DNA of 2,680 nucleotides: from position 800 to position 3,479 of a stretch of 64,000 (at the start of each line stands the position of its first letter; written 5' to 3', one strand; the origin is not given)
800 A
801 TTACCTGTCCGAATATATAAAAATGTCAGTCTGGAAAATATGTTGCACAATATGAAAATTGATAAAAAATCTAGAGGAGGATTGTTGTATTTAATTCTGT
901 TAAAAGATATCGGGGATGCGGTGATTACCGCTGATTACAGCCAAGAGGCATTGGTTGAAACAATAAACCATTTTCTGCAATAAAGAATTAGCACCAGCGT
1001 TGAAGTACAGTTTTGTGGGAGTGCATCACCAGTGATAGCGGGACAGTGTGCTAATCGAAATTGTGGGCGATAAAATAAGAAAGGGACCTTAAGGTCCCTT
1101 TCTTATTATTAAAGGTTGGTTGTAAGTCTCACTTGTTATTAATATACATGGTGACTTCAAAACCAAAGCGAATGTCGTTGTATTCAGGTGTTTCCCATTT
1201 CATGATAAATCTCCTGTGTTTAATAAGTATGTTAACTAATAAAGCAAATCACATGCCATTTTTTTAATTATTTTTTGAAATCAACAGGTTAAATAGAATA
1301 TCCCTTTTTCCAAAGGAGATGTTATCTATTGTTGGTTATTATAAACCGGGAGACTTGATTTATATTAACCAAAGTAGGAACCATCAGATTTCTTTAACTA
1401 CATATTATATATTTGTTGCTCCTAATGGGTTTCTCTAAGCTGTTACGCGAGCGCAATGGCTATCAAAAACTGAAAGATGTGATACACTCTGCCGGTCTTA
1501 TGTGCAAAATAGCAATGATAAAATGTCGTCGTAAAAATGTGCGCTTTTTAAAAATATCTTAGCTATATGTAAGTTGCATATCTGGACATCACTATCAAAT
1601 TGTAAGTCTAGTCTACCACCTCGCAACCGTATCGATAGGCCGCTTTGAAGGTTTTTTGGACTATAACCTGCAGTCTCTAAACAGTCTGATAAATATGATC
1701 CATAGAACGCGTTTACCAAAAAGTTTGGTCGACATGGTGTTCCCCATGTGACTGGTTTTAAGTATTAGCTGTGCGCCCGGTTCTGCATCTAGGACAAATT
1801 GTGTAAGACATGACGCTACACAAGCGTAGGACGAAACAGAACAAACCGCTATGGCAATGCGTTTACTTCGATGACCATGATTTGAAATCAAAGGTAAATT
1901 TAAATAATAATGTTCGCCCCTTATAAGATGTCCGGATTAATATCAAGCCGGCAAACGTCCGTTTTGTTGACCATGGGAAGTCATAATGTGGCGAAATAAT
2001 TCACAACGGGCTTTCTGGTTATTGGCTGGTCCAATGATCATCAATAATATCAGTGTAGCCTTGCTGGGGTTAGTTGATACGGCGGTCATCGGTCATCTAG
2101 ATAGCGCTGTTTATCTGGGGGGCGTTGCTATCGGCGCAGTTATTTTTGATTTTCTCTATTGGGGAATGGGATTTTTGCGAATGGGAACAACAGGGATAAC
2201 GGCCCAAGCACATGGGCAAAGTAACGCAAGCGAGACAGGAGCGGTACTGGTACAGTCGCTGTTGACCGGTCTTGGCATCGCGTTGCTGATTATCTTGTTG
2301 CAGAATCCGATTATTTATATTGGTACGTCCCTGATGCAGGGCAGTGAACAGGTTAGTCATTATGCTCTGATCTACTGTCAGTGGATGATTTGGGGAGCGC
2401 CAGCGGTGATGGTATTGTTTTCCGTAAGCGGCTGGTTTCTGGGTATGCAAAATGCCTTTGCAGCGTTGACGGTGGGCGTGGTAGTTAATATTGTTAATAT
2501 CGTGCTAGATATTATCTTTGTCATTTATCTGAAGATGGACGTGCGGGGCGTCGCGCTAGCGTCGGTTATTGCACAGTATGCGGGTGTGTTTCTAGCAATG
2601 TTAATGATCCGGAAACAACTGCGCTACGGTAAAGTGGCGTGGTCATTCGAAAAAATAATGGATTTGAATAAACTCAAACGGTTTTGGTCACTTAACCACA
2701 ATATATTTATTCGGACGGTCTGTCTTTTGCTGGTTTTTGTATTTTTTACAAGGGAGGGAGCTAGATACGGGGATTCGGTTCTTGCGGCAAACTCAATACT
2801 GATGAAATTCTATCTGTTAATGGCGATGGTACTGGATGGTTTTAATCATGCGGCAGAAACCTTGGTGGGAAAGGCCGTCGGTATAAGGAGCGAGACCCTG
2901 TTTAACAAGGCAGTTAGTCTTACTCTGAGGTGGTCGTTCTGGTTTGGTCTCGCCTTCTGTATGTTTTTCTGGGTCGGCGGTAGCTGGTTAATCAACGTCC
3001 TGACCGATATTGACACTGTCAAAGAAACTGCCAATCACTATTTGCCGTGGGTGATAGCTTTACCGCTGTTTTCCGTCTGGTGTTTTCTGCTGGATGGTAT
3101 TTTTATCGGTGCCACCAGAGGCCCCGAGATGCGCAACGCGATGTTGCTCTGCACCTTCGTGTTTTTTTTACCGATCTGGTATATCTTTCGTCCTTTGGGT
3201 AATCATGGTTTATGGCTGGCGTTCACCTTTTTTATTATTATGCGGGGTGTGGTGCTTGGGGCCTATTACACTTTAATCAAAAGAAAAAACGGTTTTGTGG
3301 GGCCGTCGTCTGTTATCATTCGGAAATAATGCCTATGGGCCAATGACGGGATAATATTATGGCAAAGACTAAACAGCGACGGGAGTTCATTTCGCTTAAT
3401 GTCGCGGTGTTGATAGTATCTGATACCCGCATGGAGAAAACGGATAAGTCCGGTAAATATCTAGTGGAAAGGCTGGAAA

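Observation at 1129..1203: Orphan pqqA-like RiPP precursor gene with no pqqBCDE, convergent on aroB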

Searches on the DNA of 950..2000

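Call 51: search_rna_families(source=window, start=950, end=2000, threshold=evalue, max_evalue=1)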
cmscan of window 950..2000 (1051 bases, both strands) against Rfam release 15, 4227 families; matches with E-value up to 1: 4.
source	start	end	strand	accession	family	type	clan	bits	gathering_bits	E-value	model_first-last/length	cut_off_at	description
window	1075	1174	+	RF02420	Bp1_162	Gene; sRNA;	-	30.9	50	0.0041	1-100/100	no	Burkholderia sRNA Bp1_Cand612_SIPHT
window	1073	1223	-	RF01416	NrrF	Gene; antisense;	-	18.3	60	0.61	1-160/160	no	NrrF RNA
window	980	1112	-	RF01808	MicX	Gene; sRNA;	-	17.6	75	0.32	1-194/194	no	MicX Vibrio cholerae sRNA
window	1070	1139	+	RF01808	MicX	Gene; sRNA;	-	17.3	75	0.38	1-194/194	no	MicX Vibrio cholerae sRNA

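Call 53: search_rna_families(source=window, start=1040, end=1260, threshold=evalue, max_evalue=0.1, show_alignments=1)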
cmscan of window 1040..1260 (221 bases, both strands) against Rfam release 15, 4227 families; matches with E-value up to 0.1: 6.
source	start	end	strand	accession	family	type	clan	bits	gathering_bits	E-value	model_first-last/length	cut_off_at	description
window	1075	1174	+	RF02420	Bp1_162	Gene; sRNA;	-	30.9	50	0.00087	1-100/100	no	Burkholderia sRNA Bp1_Cand612_SIPHT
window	1074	1107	+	RF04337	Plastid-psbJ-1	Cis-reg;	CL00152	25.2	62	0.054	1-64/64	no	Plastid-psbJ-1 3UTR RNA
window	1074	1107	-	RF04337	Plastid-psbJ-1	Cis-reg;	CL00152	25.2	62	0.054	1-64/64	no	Plastid-psbJ-1 3UTR RNA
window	1067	1140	-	RF00558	L20_leader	Cis-reg; leader;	-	20.4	58.7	0.06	1-127/127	no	Ribosomal protein L20 leader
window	1070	1139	+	RF01808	MicX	Gene; sRNA;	-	17.3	75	0.08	1-194/194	no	MicX Vibrio cholerae sRNA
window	1071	1111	-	RF02737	Rev13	Gene; antisense;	-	15.7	242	0.048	80-122/354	no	Soft rot Enterobacteriaceae Rev 13 asRNA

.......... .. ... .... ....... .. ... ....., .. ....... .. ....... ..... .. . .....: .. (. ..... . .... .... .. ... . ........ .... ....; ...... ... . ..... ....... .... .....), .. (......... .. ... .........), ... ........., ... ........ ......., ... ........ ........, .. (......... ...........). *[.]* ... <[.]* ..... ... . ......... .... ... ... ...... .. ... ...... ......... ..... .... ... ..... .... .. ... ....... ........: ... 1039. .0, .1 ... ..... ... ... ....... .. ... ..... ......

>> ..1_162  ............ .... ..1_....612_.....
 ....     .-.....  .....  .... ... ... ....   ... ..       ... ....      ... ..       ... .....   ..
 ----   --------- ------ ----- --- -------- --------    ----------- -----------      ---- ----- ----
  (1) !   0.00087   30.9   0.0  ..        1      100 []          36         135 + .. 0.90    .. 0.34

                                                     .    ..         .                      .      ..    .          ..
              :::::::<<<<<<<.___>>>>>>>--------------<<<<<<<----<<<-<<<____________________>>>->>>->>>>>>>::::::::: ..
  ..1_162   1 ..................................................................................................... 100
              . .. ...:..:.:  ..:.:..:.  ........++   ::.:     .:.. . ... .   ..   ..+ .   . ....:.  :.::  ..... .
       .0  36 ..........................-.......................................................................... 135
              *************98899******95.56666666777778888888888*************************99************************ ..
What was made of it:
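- Tried and rejected: A sub-threshold hit to RF02420 (30.9 bits against 50) rests mainly on the terminator hairpin, so I dismissed it (calls 51, 53).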

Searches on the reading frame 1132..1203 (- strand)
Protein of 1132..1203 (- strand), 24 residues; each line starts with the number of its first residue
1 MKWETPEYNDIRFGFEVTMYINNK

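Call 4: search_protein_families(library=pfam, proteins=[window:1132-1203:-], max_evalue=10)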
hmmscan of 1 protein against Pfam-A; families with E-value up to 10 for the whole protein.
seq(24 aa): 1 family
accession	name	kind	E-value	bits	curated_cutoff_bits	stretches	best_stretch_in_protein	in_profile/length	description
PF08042.16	PqqA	-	3.1e-11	43.4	21.1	1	2-20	1-19/19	PqqA family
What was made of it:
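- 1129..1203 (-): pqqA coding sequence. It has 24 codons plus a TGA stop and encodes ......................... Glu16 and Tyr20 form the E-x3-Y pair that is cross-linked to make PQQ. Pfam PqqA 43.4 bits (call 4).
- Checked: Family match: Pfam PF08042 PqqA 43.4 bits against a cut-off of 21.1, E 3e-11, covering the full 19-position model (call 4).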

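Call 5: search_protein_families(library=ncbifam, proteins=[window:1132-1203:-], max_evalue=10)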
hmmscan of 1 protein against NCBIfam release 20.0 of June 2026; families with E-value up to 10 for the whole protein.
seq(24 aa): 1 family
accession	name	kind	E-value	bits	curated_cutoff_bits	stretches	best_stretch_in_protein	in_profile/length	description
TIGR02107.1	PQQ_syn_pqqA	equivalog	1.4e-12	47.1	20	1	3-23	1-21/21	pyrroloquinoline quinone precursor peptide PqqA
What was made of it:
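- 1129..1203 (-): TIGR02107 equivalog 47.1 bits (call 5).
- On PqqA (Pfam PF08042; NCBIfam TIGR02107, PQQ precursor peptide): TIGR02107 (equivalog) 47.1 bits against 20 (calls 4, 5).
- Checked: NCBIfam TIGR02107 (equivalog) 47.1 bits against a cut-off of 20, E 1.4e-12 (call 5).
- Equivalog-level HMM matches with the E-x3-Y core intact (calls 4, 5). The peptide keeps every hallmark of canonical PqqA at equivalog score (call 5).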

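Call 68: list_cluster_members(proteins=[window:1132-1203:-, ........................, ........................])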
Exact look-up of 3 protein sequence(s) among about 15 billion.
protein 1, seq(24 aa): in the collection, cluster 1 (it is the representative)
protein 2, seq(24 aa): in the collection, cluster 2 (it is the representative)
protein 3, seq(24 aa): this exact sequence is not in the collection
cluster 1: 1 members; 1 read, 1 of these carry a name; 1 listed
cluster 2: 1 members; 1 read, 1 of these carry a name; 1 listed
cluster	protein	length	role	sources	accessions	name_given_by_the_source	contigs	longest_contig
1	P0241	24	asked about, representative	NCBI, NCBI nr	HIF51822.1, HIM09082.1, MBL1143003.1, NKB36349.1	MAG TPA: pyrroloquinoline quinone precursor peptide PqqA [Thiotrichaceae bacterium] | pyrroloquinoline quinone precursor peptide PqqA [Pseudomonadota bacterium]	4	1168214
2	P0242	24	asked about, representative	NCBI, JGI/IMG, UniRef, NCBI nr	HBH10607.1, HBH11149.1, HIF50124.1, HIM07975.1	MAG: pyrroloquinoline quinone precursor peptide PqqA [Legionellales bacterium] | Coenzyme PQQ synthesis protein A n=1 Tax=marine metagenome TaxID=408172 ... | pyrroloquinoline quinone precursor peptide PqqA [Legionellales bacterium]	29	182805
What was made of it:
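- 1129..1203 (-): The identical peptide is annotated as PqqA in NCBI nr (call 68).
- The identical peptide is already named PqqA by NCBI (call 68).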

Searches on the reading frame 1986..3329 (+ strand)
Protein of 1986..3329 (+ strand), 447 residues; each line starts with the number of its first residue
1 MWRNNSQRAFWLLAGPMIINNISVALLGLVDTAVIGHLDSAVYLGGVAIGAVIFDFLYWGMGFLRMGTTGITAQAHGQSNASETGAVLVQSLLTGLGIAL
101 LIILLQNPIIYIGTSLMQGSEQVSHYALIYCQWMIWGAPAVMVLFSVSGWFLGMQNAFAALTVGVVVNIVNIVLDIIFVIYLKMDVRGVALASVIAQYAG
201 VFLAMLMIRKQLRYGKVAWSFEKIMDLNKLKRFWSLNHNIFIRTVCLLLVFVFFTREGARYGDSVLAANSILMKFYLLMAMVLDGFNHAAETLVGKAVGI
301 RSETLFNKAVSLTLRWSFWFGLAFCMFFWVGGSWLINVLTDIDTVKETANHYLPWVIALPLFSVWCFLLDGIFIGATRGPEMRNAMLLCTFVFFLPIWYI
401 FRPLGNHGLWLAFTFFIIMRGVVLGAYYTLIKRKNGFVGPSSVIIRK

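Call 10: find_encoding_contigs(protein=window:1986-3329:+, flank=10000, max_places=6)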
Protein window:1986-3329:+ (447 aa): no gene with exactly this product is on record in the collection.

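Call 30: find_homologous_proteins(query=window:1986-3329:+, max_evalue=1e-40)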
Query window:1986-3329:+ (447 aa): 7947 proteins with E <= 1e-40 among 8000 candidates; the best 120 are listed.
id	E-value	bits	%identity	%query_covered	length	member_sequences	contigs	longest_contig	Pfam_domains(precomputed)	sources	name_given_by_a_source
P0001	1.9e-216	737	98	76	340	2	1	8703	PF01554.24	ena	-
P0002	1.2e-208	712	71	98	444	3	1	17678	PF01554.24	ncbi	-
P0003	6.6e-207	706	70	98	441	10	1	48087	PF01554.24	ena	-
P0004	2.1e-206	704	70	99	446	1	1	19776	PF01554.24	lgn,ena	-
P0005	1.1e-204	699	69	98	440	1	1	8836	PF01554.24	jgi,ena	-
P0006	1.7e-204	698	70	99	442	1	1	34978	PF01554.24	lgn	-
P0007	1.9e-204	698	68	99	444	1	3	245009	PF01554.24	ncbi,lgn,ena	-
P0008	2.5e-204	697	71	98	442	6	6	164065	PF01554.24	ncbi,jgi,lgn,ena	jgi:MATE family multidrug resistance protein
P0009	2.6e-204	697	68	99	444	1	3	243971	PF01554.24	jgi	-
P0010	3.0e-204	697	70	98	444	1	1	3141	PF01554.24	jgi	-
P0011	4.9e-203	693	70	98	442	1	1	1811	PF01554.24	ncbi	-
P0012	6.0e-203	693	70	99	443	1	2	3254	PF01554.24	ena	-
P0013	7.4e-203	693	70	99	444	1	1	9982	PF01554.24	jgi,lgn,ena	-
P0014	4.4e-202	690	69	98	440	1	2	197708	PF01554.24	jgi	jgi:MATE family, multidrug efflux pump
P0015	5.1e-202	690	70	98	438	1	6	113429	PF01554.24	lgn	-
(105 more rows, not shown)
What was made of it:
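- Tried and rejected: The best MatE hit is a 98%-identical fragment, and the next is 71% (call 30).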

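Call 31: find_encoding_contigs(protein=P0001, flank=10000, max_places=3)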
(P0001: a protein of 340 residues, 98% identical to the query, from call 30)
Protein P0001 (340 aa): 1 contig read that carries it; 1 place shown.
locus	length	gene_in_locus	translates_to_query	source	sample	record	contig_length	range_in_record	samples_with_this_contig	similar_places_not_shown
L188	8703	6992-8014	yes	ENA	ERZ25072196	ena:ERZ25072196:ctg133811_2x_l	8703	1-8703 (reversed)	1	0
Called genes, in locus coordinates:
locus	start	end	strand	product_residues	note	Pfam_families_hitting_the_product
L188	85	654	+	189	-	PF05137:PilN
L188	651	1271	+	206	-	PF04350:PilO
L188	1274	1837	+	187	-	PF04351:PilP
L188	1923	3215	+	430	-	PF11741:AMIN, PF07660:STN, PF03958:Secretin_N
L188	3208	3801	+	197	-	PF00263:Secretin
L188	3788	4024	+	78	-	PF00263:Secretin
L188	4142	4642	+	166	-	PF01202:SKI, PF13238:AAA_18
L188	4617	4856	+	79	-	-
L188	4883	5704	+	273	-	PF01761:DHQ_synthase, PF24621:DHQS_C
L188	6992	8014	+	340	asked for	PF01554:MatE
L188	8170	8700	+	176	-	PF00994:MoCF_biosynth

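Call 32: find_encoding_contigs(protein=P0008, flank=10000, max_places=4)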
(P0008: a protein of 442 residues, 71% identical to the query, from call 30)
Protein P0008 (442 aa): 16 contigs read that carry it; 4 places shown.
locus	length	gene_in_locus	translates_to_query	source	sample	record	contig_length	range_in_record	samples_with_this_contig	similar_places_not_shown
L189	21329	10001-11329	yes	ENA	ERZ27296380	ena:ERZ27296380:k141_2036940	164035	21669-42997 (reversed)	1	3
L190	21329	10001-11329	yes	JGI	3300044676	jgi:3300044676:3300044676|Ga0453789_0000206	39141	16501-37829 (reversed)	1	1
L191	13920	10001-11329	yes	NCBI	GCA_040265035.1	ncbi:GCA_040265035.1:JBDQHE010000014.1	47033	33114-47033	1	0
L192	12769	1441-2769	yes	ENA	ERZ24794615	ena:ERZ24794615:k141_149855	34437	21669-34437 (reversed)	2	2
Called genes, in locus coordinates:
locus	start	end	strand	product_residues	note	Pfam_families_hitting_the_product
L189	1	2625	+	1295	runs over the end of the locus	PF00270:DEAD, PF13401:AAA_22 (faint), PF00271:Helicase_C, PF04408:WHD_HA2 (weak), PF21010:HA2_C, PF07717:OB_NTP_bind, PF11898:DUF3418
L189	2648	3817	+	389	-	PF00999:Na_H_Exchanger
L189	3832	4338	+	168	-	-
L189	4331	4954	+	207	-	PF00355:Rieske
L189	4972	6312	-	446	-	PF11992:TgpA_N (weak), PF01841:Transglut_core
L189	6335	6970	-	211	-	-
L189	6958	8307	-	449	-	PF01882:DUF58 (weak)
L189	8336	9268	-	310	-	PF20030:bpMoxR (weak), PF01078:Mg_chelatase (faint), PF05496:RuvB_N (faint), PF00004:AAA, PF07726:AAA_3, PF07728:AAA_5, PF17863:AAA_lid_2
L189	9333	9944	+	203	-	PF00881:Nitroreductase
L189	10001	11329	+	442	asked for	PF01554:MatE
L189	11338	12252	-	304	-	PF13409:GST_N_2 (weak), PF13410:GST_C_2, PF00043:GST_C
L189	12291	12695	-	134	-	PF01479:S4, PF28601:HSP15_C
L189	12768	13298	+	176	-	PF00994:MoCF_biosynth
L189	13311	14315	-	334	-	PF13449:Phytase-like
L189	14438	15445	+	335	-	PF25973:BSH_CzcB (weak), PF25989:YknX_C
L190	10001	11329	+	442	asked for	PF01554:MatE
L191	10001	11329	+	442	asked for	PF01554:MatE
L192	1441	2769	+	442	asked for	PF01554:MatE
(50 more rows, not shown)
